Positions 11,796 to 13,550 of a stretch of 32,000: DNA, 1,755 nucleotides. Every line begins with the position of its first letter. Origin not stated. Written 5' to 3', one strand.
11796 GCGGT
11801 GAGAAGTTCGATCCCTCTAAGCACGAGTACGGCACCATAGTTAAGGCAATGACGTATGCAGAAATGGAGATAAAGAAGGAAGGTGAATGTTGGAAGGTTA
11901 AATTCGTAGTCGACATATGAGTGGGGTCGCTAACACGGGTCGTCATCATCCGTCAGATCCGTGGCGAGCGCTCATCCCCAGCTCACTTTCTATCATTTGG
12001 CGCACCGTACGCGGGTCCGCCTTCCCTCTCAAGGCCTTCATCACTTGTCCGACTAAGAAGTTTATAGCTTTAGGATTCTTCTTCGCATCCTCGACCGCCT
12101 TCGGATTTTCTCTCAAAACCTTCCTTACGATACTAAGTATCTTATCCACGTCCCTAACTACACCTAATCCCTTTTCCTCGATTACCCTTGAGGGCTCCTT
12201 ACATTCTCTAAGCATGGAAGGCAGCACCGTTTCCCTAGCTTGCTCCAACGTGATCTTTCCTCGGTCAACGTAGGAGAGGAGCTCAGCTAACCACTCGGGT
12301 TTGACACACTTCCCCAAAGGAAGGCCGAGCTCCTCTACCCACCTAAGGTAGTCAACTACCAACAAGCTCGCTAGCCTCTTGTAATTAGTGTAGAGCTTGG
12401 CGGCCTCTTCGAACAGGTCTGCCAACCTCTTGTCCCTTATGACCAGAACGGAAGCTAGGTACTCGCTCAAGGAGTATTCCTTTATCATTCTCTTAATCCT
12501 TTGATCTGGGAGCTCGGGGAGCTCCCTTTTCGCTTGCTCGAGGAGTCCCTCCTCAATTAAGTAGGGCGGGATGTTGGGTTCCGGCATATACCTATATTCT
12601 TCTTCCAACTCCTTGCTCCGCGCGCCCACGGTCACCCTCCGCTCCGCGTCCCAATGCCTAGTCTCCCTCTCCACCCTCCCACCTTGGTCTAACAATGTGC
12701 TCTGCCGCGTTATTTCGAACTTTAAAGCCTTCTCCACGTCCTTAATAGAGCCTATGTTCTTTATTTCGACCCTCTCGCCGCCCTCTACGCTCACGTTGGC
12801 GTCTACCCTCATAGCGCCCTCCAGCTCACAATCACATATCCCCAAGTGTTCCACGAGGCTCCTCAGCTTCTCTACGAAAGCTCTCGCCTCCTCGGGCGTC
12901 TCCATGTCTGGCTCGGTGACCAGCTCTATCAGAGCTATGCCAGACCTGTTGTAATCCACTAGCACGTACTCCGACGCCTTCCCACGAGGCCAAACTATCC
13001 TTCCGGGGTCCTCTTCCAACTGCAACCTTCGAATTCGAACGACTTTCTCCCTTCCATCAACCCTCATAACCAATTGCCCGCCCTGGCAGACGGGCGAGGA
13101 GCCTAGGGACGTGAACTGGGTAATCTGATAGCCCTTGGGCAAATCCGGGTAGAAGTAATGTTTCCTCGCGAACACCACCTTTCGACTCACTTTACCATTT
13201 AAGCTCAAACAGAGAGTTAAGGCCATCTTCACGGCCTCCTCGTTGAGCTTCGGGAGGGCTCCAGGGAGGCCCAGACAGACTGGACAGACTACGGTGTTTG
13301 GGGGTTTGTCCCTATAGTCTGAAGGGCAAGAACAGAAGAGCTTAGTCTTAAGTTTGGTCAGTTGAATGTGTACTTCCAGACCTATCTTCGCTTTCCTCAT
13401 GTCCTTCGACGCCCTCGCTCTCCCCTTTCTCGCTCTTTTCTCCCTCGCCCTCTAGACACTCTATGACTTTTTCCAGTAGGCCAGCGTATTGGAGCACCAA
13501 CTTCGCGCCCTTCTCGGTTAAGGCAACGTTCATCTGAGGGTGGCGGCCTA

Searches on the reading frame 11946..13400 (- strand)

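Call 57: search_protein_families(library=pfam, proteins=[window:11946-13400:-], max_evalue=0.001)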
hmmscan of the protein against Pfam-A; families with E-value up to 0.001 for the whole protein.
window:11946-13400:- (484 aa): 2 families
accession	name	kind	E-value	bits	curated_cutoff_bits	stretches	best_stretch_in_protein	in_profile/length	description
PF02934.20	GatB_N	-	1.4e-101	339.8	23.4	1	5-287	2-276/277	GatB/GatE catalytic domain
PF02637.23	GatB_Yqey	-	3.9e-38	131.1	27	1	328-474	1-148/148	GatB domain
